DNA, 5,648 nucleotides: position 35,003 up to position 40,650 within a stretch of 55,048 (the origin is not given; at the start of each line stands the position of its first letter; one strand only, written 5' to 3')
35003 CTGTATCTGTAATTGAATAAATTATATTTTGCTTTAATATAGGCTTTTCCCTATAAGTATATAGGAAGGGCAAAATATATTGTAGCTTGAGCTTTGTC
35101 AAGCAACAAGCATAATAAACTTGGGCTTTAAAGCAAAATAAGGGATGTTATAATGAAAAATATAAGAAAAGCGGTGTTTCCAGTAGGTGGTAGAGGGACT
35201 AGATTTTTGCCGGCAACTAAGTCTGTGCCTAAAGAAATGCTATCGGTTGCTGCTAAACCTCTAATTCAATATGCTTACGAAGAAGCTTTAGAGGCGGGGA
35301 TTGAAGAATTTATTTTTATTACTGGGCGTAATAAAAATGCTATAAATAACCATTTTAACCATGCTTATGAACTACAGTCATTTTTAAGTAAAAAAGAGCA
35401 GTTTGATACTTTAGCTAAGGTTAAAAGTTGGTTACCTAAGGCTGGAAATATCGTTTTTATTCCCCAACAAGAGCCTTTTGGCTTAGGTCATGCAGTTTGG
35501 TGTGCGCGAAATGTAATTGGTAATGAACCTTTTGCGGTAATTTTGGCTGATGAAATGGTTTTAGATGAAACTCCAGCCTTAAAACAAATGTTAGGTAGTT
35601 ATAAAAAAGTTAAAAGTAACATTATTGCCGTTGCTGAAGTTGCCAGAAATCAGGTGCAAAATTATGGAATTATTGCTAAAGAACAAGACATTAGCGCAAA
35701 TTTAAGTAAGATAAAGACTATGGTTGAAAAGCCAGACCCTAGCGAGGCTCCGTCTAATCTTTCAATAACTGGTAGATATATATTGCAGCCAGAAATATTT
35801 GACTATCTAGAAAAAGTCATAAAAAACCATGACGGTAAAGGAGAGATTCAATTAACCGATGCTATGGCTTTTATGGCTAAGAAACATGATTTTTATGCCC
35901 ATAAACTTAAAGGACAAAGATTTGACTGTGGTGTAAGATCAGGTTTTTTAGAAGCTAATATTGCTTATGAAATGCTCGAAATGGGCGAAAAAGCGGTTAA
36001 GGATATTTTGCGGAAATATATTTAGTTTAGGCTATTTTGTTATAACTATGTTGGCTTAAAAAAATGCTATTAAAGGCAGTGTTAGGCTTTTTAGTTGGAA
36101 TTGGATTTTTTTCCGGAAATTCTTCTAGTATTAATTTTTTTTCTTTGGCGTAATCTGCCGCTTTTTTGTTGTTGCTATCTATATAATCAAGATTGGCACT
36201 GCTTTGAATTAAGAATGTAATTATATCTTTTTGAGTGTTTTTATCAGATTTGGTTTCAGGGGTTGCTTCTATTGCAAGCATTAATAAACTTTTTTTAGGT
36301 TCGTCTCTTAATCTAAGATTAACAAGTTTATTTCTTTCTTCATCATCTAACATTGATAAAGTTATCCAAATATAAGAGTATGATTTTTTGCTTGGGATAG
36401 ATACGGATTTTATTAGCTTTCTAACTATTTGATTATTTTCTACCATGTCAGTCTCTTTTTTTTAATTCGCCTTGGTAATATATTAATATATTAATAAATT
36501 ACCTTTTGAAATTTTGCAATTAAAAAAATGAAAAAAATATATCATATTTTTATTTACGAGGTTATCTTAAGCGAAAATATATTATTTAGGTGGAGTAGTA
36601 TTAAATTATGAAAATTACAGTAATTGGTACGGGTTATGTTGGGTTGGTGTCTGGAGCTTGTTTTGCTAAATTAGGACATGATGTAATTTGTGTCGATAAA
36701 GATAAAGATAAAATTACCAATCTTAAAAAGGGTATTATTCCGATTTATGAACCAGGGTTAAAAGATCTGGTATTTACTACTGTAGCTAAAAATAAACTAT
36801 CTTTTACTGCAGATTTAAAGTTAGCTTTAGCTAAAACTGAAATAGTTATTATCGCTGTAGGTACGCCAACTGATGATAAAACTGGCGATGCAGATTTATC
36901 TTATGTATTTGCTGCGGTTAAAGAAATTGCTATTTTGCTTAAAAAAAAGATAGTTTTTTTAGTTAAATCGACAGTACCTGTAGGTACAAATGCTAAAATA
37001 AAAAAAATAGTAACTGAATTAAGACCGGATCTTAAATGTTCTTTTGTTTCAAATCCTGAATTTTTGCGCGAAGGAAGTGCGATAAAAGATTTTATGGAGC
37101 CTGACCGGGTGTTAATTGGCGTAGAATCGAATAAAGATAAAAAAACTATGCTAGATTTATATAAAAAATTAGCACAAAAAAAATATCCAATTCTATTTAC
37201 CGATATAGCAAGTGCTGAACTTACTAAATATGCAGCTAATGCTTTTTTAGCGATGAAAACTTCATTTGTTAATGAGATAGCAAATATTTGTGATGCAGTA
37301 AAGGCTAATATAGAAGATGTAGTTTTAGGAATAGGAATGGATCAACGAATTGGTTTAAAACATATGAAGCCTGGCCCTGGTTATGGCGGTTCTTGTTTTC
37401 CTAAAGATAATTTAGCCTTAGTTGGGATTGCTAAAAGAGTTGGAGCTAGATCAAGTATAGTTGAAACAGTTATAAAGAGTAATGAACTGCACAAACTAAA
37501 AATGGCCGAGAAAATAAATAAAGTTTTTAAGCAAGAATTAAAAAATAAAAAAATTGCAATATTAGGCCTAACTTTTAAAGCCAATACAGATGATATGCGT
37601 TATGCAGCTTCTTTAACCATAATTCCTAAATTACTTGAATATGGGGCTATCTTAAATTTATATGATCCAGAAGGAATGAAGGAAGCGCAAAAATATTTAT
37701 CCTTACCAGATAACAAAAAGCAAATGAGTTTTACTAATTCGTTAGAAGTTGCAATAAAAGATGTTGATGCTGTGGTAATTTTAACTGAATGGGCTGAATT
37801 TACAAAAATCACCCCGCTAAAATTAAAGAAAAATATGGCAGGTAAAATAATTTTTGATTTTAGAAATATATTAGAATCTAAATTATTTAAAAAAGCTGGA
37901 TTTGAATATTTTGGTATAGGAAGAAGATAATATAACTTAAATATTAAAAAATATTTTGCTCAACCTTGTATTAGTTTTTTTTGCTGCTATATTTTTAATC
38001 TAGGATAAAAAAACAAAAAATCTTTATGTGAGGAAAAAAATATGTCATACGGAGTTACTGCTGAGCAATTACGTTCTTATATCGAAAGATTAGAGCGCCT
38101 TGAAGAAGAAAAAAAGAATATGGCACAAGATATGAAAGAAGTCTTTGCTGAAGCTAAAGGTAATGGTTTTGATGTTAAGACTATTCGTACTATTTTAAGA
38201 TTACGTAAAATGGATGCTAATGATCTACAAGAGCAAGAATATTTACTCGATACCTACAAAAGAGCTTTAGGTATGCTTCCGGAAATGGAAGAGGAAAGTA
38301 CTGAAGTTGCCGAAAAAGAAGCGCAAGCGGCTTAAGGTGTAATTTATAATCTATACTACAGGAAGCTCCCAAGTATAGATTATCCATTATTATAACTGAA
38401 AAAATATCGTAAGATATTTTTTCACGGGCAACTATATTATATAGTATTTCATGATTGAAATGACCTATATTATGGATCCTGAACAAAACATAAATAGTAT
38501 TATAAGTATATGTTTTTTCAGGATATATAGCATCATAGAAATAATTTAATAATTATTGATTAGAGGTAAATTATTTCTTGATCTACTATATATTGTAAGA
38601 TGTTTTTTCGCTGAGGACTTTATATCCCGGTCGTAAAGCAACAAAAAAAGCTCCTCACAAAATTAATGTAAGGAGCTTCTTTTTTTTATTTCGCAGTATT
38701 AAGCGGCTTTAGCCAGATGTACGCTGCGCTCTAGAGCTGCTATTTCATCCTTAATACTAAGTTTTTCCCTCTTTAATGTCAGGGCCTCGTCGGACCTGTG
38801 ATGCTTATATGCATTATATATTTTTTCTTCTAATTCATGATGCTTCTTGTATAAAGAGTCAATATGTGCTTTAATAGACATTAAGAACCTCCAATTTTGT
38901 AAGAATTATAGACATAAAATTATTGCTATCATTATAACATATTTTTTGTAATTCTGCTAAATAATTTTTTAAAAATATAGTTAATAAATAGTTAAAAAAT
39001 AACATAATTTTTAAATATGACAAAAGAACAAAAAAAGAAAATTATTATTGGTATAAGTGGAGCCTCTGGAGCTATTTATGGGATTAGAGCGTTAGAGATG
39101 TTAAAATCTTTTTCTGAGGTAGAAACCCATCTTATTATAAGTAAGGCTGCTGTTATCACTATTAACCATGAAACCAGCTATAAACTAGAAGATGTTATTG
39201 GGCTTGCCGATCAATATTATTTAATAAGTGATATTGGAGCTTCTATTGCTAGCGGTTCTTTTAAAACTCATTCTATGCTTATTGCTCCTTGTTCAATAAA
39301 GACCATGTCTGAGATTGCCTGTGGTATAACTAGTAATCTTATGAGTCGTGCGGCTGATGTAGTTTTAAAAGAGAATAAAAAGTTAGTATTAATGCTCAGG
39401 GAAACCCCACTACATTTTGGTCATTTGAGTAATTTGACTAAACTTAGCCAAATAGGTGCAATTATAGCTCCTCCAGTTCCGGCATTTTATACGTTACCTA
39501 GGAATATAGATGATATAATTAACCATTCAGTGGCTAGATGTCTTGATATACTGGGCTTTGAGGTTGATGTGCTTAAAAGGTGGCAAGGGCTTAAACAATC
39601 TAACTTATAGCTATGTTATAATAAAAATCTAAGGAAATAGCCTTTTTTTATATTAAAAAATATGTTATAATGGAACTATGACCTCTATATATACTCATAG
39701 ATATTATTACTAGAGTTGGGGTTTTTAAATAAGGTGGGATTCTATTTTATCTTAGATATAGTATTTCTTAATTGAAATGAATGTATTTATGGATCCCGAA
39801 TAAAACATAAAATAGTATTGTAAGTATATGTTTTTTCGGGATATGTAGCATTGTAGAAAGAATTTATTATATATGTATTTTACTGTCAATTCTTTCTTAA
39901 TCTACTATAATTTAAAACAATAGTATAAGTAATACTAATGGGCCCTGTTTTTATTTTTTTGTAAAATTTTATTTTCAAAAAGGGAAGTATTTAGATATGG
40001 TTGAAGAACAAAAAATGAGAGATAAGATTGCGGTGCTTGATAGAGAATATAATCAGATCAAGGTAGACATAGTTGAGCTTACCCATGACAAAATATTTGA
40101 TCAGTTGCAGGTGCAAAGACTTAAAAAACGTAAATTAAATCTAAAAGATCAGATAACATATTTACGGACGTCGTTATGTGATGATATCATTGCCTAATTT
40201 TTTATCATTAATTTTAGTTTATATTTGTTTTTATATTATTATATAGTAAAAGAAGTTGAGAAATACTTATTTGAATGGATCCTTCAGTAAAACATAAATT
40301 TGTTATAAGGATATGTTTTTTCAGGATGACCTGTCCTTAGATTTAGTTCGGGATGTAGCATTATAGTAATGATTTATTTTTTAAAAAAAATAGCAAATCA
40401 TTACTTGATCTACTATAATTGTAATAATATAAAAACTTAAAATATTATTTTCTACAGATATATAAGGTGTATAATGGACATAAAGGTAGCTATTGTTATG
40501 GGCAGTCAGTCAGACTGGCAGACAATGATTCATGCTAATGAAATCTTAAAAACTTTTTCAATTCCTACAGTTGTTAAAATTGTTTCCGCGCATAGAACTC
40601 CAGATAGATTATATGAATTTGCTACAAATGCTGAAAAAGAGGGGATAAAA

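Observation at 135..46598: Dispersed modular multi-hairpin repeat family bounded by TATAG...CTATA, at 10 loci in 55 kb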

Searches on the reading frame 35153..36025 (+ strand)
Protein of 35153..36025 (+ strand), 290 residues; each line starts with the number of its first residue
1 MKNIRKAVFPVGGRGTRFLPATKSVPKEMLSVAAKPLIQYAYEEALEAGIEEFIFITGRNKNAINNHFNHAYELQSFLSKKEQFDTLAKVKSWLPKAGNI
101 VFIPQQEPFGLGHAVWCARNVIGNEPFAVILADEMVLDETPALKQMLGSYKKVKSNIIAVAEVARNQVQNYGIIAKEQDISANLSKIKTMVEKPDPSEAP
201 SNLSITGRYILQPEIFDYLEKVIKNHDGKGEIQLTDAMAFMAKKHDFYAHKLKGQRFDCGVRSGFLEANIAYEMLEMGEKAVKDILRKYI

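Call 72: search_protein_families(library=pfam, proteins=[window:35153-36025:+])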
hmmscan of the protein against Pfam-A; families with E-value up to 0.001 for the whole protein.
window:35153-36025:+ (290 aa): 2 families
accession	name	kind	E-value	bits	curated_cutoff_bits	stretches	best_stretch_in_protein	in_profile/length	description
PF00483.29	NTP_transferase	-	3e-31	109.3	21.2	1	11-272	6-242/245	Nucleotidyl transferase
PF12804.13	NTP_transf_3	-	2e-05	25.3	27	1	11-161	5-122/160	MobA-like NTP transferase domain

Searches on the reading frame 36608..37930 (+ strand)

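Call 72: search_protein_families(library=pfam, proteins=[window:36608-37930:+])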
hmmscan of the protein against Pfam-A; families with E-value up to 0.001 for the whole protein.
window:36608-37930:+ (440 aa): 8 families
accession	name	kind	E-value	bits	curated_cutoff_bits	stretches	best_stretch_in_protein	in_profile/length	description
PF03721.20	UDPG_MGDP_dh_N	-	4e-63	212.8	27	1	1-181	1-184/187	UDP-glucose/GDP-mannose dehydrogenase family, NAD binding domain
PF00984.24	UDPG_MGDP_dh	-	1.5e-33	115.2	25.4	1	202-293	2-93/94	UDP-glucose/GDP-mannose dehydrogenase family, central domain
PF03720.21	UDPG_MGDP_dh_C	-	1.4e-31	109.3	30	1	317-423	1-102/103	UDP-glucose/GDP-mannose dehydrogenase family, UDP binding domain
PF02558.23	ApbA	-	1.2e-05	25.5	22.2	1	3-84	1-74/150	Ketopantoate reductase PanE/ApbA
PF03807.23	F420_oxidored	-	2.5e-05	25.2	21.6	0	2-84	1-67/94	NADP oxidoreductase coenzyme F420-dependent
PF02254.24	TrkA_N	-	0.00014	22.6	23.8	0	3-43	1-41/116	TrkA-N domain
PF02737.24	3HCDH_N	-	0.00052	20.4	22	1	2-84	1-86/180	3-hydroxyacyl-CoA dehydrogenase, NAD binding domain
PF01210.29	NAD_Gly3P_dh_N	-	0.00095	19.6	23.1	0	2-152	1-136/158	NAD-dependent glycerol-3-phosphate dehydrogenase N-terminus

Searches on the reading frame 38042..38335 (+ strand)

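Call 72: search_protein_families(library=pfam, proteins=[window:38042-38335:+])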
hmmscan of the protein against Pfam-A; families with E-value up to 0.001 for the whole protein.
window:38042-38335:+ (97 aa): 1 family
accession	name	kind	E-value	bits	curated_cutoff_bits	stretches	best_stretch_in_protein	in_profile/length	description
PF10073.14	GapR_DNA-bd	-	5e-34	116.2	22.6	1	6-77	1-72/72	GapR-like, DNA-binding domain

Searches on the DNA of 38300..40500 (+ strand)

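Call 56: search_rna_families(source=window, start=38300, end=40500, threshold=evalue, max_evalue=1)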
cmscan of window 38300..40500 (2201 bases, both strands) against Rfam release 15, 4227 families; matches with E-value up to 1: 5.
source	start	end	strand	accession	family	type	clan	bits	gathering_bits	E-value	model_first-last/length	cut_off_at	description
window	38593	38684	+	RF02449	ncr1015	Gene; sRNA;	-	27.7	60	0.31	1-121/121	no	Bacillus sRNA ncr1015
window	38650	38685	-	RF03060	uup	Cis-reg;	-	27.1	36.8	0.016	1-48/48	no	uup RNA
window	38643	38746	-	RF02397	sau-5971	Gene; sRNA;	-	26.1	90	0.081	1-96/96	no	Staphylococcus sRNA sau-5971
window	38644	38705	-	RF02580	tsr31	Gene; sRNA;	-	26.1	50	0.17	1-70/70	no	S. aureus tsr31 small RNA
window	38641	38676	+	RF03060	uup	Cis-reg;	-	25.9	36.8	0.032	1-48/48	no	uup RNA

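Call 74: search_dna_similar(query=window:38440-38590:+, collection=plasmids, mode=distant, max_evalue=0.01, max_rows=10)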
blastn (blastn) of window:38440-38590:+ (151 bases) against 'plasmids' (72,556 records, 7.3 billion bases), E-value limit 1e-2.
No match.

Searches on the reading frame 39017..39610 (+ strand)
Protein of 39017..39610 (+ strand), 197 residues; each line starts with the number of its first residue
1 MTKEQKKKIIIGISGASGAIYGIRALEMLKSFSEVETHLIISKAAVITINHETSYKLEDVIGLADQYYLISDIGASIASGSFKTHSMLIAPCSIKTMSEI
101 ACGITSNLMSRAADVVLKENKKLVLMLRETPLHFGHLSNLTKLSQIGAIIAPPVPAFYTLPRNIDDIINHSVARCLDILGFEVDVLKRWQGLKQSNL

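Call 72: search_protein_families(library=pfam, proteins=[window:39017-39610:+])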
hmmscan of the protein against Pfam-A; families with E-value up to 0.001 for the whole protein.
window:39017-39610:+ (197 aa): 1 family
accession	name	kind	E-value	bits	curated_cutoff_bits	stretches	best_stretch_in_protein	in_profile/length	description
PF02441.25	Flavoprotein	-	2.3e-41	141.5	22.7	1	7-178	1-154/162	Flavoprotein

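Call 86: find_homologous_proteins(query=window:39017-39610:+, max_evalue=1e-40)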
Query window:39017-39610:+ (197 aa): 7764 proteins with E <= 1e-40 among 8000 candidates; the best 120 are listed.
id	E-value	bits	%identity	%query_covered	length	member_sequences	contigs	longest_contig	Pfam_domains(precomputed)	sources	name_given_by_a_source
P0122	1.4e-121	421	100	100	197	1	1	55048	PF02441.25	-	-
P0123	6.2e-80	285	66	99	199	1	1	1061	PF02441.25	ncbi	-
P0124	1.3e-78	281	68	95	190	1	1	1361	PF02441.25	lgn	-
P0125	2.3e-76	274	61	99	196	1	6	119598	PF02441.25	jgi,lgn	jgi:4-hydroxy-3-polyprenylbenzoate decarboxylase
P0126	9.5e-76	272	63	98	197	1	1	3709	PF02441.25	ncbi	-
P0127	1.5e-75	271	68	97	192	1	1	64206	PF02441.25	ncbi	ncbi:MAG: UbiX family flavin prenyltransferase [Sneathiella sp.]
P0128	3.0e-75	270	63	94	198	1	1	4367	PF02441.25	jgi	jgi:flavin prenyltransferase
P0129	8.7e-75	269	65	97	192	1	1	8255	PF02441.25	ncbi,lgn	-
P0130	1.1e-74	268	66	95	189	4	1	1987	PF02441.25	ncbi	-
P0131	1.2e-74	268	64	97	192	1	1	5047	PF02441.25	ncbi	-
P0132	1.6e-74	268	64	97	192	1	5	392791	PF02441.25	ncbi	ncbi:MAG: UbiX family flavin prenyltransferase [Sneathiella sp.]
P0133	2.1e-74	267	65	94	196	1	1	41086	PF02441.25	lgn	-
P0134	1.3e-73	265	68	95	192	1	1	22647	PF02441.25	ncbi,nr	ncbi:MAG: UbiX family flavin prenyltransferase [Sneathiella sp.]|nr:UbiX family flavin prenyltransfe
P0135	1.6e-73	264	68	95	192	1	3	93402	PF02441.25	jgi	-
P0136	1.9e-73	264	63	96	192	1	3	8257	PF02441.25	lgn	-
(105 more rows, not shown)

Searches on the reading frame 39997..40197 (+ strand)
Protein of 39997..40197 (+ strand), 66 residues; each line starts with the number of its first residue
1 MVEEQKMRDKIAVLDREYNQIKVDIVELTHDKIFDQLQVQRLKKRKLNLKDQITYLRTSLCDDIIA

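Call 73: search_protein_families(library=pfam, proteins=[window:39997-40197:+])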
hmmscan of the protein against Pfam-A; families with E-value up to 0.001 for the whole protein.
window:39997-40197:+ (66 aa): 1 family
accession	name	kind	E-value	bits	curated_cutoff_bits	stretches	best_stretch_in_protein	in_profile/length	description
PF04325.18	DUF465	-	3e-10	40.4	25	1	12-56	2-47/48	Protein of unknown function (DUF465)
